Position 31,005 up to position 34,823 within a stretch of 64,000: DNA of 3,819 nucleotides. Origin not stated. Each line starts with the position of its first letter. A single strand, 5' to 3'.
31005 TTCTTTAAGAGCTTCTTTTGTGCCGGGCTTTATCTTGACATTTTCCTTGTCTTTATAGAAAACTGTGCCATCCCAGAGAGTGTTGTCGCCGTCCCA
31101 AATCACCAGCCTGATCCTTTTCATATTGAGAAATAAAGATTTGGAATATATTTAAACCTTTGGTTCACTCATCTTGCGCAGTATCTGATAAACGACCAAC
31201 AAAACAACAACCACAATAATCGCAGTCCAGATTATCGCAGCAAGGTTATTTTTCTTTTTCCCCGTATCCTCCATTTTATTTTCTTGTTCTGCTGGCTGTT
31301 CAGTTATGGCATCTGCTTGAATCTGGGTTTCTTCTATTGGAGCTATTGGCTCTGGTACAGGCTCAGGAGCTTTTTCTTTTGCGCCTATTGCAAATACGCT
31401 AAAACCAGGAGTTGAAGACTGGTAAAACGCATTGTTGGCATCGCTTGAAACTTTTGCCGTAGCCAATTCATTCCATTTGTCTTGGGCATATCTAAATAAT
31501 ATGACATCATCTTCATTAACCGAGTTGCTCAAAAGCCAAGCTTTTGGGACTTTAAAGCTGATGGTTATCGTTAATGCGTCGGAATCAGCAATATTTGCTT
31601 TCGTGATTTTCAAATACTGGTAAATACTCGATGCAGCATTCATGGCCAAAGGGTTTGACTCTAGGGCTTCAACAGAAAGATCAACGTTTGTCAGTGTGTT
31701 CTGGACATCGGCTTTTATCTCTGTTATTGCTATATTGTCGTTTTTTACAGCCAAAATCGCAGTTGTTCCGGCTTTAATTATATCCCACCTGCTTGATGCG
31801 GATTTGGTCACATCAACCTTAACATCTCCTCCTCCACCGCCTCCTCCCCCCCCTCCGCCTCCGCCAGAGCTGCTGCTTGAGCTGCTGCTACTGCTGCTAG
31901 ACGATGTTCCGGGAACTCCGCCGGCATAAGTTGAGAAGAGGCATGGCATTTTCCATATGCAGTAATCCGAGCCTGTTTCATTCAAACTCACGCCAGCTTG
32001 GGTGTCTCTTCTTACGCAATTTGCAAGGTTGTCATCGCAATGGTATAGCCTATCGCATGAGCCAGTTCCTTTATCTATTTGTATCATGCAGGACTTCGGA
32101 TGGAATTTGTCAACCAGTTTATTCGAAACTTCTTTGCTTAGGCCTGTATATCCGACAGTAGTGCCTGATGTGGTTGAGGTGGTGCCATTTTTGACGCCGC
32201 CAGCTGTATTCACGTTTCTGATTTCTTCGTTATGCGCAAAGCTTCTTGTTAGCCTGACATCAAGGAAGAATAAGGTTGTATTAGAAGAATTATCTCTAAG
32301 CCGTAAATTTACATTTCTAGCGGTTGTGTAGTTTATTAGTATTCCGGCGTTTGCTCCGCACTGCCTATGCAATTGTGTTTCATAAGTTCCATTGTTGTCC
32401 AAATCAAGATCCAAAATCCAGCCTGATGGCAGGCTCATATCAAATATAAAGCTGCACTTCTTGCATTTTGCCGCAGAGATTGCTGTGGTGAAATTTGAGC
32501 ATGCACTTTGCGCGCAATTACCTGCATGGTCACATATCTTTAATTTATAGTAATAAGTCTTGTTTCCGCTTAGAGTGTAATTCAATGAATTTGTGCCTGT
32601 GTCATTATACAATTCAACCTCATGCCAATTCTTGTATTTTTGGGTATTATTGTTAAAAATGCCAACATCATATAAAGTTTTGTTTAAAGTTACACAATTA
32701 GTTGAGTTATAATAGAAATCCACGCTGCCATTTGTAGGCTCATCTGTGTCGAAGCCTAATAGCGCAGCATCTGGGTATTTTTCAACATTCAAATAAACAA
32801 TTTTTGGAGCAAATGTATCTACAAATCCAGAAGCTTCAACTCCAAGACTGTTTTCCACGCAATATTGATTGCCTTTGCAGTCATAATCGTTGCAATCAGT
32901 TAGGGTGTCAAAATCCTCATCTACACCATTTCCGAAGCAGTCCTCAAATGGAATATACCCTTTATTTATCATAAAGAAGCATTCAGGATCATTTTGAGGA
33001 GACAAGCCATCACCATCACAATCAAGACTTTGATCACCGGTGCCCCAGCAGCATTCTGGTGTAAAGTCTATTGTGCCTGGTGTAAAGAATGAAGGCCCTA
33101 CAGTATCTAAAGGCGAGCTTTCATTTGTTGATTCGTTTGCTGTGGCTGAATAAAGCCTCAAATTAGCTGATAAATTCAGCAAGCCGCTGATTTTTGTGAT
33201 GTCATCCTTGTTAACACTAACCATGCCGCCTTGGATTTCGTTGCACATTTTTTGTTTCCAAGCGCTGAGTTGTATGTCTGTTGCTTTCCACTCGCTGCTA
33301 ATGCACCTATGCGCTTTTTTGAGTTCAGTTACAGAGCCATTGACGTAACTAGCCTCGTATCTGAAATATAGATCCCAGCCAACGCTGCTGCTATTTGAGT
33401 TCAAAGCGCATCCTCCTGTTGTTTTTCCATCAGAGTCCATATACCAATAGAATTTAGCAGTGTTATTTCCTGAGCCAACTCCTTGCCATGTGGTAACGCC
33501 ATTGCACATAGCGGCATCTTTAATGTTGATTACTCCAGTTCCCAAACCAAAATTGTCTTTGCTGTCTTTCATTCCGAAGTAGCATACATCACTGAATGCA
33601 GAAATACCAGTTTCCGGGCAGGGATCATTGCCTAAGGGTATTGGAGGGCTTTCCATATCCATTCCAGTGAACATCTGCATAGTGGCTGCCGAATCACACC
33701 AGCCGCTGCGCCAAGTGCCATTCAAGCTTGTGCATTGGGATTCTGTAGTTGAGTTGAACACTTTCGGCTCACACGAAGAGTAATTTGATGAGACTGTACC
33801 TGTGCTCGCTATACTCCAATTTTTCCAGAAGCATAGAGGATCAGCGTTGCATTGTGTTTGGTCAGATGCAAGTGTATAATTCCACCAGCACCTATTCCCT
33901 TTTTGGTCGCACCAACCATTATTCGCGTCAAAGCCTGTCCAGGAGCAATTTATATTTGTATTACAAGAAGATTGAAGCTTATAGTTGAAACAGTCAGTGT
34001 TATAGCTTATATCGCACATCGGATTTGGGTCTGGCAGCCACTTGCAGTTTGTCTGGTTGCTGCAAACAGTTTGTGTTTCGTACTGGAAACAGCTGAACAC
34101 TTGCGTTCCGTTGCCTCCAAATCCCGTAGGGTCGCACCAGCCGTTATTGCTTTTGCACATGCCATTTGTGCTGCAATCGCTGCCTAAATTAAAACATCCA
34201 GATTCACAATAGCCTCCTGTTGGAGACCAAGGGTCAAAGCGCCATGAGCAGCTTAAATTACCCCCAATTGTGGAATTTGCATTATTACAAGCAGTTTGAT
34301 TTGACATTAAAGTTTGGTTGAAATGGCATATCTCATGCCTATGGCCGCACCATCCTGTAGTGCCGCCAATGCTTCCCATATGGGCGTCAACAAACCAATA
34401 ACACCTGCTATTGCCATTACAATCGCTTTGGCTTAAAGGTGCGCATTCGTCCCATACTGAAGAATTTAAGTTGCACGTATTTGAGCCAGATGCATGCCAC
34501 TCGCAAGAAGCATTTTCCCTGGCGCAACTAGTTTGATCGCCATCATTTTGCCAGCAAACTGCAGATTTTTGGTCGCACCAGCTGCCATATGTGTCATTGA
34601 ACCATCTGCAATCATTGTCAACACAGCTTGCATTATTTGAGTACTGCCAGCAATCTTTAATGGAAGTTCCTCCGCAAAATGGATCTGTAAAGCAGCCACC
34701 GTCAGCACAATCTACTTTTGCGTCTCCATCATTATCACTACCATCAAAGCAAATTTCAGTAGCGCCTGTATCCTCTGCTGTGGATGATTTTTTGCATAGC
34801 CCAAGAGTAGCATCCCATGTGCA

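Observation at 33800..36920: Apparently novel CxW-type cysteine/tryptophan repeat module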

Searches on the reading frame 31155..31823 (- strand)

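Call 29: search_protein_families(library=pfam, proteins=[window:31155-31823:-], max_evalue=10)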
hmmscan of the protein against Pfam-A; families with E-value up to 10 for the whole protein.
window:31155-31823:- (223 aa): 4 families
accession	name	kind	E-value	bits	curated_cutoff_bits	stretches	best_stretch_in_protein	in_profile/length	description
PF20185.3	DUF6548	-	0.0065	16.8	27.3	1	171-212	119-160/164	Family of unknown function (DUF6548)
PF05188.22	MutS_II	-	0.021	15.7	25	1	39-77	89-127/133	MutS domain II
PF06024.17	Orf78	-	0.029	15.1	29.4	1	174-214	41-81/101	Orf78 (ac78)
PF02009.21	RIFIN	-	0.046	14.1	32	1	71-216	183-308/327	Rifin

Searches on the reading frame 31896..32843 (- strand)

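Call 29: search_protein_families(library=pfam, proteins=[window:31896-32843:-], max_evalue=10)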
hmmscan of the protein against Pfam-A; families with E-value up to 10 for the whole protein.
window:31896-32843:- (316 aa): 2 families
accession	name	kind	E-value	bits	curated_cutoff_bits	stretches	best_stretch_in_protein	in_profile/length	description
PF06902.16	Fer4_19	-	0.1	13.1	24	1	98-115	9-26/64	Divergent 4Fe-4S mono-cluster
PF05533.18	Peptidase_C42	-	0.12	12.9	25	1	230-272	31-72/88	Beet yellows virus-type papain-like endopeptidase C42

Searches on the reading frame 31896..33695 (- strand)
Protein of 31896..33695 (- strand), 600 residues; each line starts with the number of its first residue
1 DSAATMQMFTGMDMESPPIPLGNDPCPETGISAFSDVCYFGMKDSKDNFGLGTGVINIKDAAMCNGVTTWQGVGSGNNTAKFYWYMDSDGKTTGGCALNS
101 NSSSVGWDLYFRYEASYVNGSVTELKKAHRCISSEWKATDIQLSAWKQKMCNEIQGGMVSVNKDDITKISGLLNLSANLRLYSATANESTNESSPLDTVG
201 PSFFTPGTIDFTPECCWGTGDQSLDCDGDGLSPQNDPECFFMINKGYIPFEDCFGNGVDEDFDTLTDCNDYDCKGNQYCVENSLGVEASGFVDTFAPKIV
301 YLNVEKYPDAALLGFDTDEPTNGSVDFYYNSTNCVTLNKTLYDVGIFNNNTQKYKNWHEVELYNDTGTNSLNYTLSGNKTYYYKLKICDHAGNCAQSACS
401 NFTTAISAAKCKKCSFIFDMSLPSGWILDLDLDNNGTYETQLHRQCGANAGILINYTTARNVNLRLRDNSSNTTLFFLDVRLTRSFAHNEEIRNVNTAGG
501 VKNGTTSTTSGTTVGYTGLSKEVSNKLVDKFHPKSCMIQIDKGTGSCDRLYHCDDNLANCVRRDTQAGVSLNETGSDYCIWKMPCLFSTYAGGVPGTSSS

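Call 69: predict_structure(alignment_id=A5)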
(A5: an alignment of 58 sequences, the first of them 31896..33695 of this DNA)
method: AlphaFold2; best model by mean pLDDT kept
length: 600 residues; sequences in the alignment: 58
mean_pLDDT: 89.2   pTM: 0.84
mean pLDDT of the five models: 89.2, 88.9, 87.5, 87.2, 86.9
residues with pLDDT >= 90: 350; 70-90: 219; 50-70: 29; < 50: 2
segments of 3 or more residues with pLDDT < 50: none
pLDDT, mean of each block of 10 residues (from residue 1): 70 73 94 96 88 95 93 92 95 93 96 96 96 95 92 92 88 87 97 97 91 78 80 87 87 88 92 92 94 93 92 93 96 91 89 91 81 94 96 92 93 87 90 88 66 89 91 91 75 83 90 92 85 91 91 89 90 95 84 71
secondary structure, 60 per line:
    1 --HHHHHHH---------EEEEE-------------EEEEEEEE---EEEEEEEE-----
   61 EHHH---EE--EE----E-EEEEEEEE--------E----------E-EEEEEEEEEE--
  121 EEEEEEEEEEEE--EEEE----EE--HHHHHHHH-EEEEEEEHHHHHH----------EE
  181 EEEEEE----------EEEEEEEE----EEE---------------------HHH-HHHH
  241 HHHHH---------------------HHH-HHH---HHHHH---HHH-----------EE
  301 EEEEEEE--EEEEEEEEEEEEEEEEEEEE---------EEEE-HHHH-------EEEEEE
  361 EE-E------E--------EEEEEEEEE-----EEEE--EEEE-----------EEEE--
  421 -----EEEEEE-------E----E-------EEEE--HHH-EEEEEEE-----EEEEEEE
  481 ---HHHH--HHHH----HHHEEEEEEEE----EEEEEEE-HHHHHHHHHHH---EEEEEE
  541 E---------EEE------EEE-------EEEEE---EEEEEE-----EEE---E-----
elements in order: H3-9 E19-23 E37-44 E48-55 E80-87 E109-118 E121-132 E135-138 H147-154 E156-162 H163-168 E179-186 E197-204 E209-211 H237-245 H277-281 E299-307 E310-329 E339-342 H344-347 E355-362 E380-388 E394-397 E400-403 E415-418 E426-431 E452-455 E462-468 E474-480 H484-487 H490-493 E501-508 E513-519 H521-531 E535-541 E551-553 E560-562 E570-574 E578-583 E589-591

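Call 71: fold_search(model_id=the predicted structure, library=pdb)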
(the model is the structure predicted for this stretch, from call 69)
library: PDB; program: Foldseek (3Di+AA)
matches with E <= 10: 1127; with E <= 0.001: 8
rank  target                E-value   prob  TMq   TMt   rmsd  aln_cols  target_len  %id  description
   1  7uww_A                1.4e-04  0.82  0.14  0.14  20.7       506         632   10  Sas6 with alpha-cyclodextrin (released 2023-06-14)
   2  6qyc_A                1.4e-04  0.51  0.13  0.13  23.6       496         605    8  Crystal structure of MtrC from Shewanella baltica OS185 (released 2020-04-22)
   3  8v2b_C                1.8e-04  0.57  0.12  0.11  22.0       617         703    7  Cryo-EM structure of mouse type II OSM receptor complex: model for full extracellular assembly (released 2024-11-20)
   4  8u18_A                4.5e-04  0.82  0.19  0.24  20.3       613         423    7  Cryo-EM structure of murine Thrombopoietin receptor ectodomain in complex with Tpo (released 2024-02-07)
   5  7pg0_A                4.5e-04  0.66  0.12  0.09  21.5       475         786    8  Low resolution Cryo-EM structure of full-length insulin receptor bound to 3 insulin with visible ddm micelle, conf 1 (released 2022-02-02)
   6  1ug9                  7.3e-04  0.97  0.15  0.10  19.2       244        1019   13  Crystal Structure of Glucodextranase from Arthrobacter globiformis I42 (released 2003-12-09)
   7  4u4j                  8.5e-04  0.16  0.11  0.05  24.9       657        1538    8  Crystal structure of Salmonella alpha-2-macroglobulin mutant Y1175G (released 2014-09-17)
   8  5i99                  9.0e-04  0.35  0.12  0.17  26.3       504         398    7  Crystal structure of mouse CNTN3 Ig5-Fn2 domains (released 2016-08-31)
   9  6x3a                  1.2e-03  0.57  0.12  0.22  26.4       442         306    8  Crystal structure of the FN4-FN6 domains of human PTPRD (released 2021-05-26)
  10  4u48                  1.2e-03  0.18  0.12  0.05  24.5       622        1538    6  Crystal structure of Salmonella alpha-2-macroglobulin (released 2014-09-17)
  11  5i5k_A                1.4e-03  0.30  0.15  0.07  26.9       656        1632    7  Structure of complement C5 in complex with eculizumab (released 2016-03-16)
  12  5i5k_B                1.5e-03  0.38  0.16  0.07  26.6       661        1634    6  Structure of complement C5 in complex with eculizumab (released 2016-03-16)
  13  5e4s                  1.9e-03  0.44  0.11  0.20  22.4       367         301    9  Crystal structure of mouse CNTN4 FN1-FN3 domains (released 2016-08-31)
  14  8ave_B                1.9e-03  0.25  0.15  0.15  29.8       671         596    7  Human leptin in complex with the human LEP-R ectodomain fused to a C-terminal trimeric isoleucine GCN4 zipper (2:2 mod (released 2023-04-05)
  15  8avd_B                2.2e-03  0.51  0.12  0.16  15.6       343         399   10  Cryo-EM structure for a 3:3 complex between mouse leptin and the mouse LEP-R ectodomain (local refinement) (released 2023-04-05)
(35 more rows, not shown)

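Call 99: find_related_loci(query=window:31896-33695:-, collection=genome_contigs, flank=1000)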
Query window:31896-33695:- (600 aa) in genome_contigs; peptide patterns used: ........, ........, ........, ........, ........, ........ (x = any residue, [..] = any of these).
16 stretches matched a pattern; 5 encode a relative of the query (tblastn E <= 1e-3); 5 distinct loci.
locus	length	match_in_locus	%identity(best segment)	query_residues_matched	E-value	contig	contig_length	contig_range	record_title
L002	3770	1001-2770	81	1-590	0e+0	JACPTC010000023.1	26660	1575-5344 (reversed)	MAG: Candidatus Woesearchaeota archaeon isolate NC_groundwater_722_Ag_S-0.2um_37_15 S36_SO-2_scaffold_180815, whole geno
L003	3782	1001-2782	80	1-594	0e+0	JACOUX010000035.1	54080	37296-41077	MAG: Candidatus Woesearchaeota archaeon isolate NC_groundwater_84_Ag_S-0.1um_40_33 S35_SO-1_scaffold_198310, whole genom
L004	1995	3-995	76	261-591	4e-177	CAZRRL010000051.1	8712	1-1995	MAG TPA_asm: uncultured Methanosarcinales archaeon isolate binchicken_co251_826 genome assembly, contig: NODE_11529_leng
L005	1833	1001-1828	83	1-276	1e-163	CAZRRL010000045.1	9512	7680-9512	MAG TPA_asm: uncultured Methanosarcinales archaeon isolate binchicken_co251_826 genome assembly, contig: NODE_10221_leng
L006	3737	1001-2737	37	6-590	9e-123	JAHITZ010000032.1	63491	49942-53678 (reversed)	MAG: Nanoarchaeota archaeon isolate MM_PC_MetaG.mb.229 MM_PC_MetaG.mb.229_k141_793107, whole genome shotgun sequence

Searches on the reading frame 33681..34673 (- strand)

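Call 29: search_protein_families(library=pfam, proteins=[window:33681-34673:-], max_evalue=10)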
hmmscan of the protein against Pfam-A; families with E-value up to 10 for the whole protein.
window:33681-34673:- (331 aa): 1 family
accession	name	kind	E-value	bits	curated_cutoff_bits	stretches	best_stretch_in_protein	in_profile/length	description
PF16341.10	DUF4971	-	0.24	11.7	31.3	1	264-297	81-114/141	Domain of unknown function (DUF4971)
